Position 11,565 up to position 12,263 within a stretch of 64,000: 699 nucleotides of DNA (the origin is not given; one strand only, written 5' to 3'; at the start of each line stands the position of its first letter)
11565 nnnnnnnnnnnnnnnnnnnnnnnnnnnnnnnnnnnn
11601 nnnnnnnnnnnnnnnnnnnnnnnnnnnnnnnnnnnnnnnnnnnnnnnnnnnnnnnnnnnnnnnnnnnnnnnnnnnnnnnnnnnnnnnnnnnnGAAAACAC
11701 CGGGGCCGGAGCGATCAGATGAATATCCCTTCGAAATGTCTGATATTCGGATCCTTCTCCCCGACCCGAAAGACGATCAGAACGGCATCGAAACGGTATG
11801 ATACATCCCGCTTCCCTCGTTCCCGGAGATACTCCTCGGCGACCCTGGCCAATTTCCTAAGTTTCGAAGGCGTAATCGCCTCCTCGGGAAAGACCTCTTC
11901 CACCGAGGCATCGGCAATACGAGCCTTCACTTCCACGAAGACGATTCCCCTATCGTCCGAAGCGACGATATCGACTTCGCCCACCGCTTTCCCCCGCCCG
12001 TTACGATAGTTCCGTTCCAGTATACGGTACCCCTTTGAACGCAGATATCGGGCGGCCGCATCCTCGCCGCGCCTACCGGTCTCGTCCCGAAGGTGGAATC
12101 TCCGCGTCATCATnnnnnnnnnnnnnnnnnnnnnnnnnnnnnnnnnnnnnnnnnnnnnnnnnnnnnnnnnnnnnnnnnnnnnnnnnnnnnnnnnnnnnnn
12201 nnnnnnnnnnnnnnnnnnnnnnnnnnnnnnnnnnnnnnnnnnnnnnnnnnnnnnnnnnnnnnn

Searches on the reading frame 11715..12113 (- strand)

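Call 17: search_protein_families(library=pfam, proteins=[window:11715-12113:-], max_evalue=0.00001)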
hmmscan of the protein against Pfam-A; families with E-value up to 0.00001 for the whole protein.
window:11715-12113:- (132 aa): 2 families
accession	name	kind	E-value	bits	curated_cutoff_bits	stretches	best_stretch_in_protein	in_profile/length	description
PF02021.23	UPF0102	-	1.3e-25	90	23.6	1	16-113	1-80/80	Uncharacterised protein family UPF0102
PF08378.17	NERD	-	3.5e-06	27.9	22.1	1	13-65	2-57/111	Nuclease-related domain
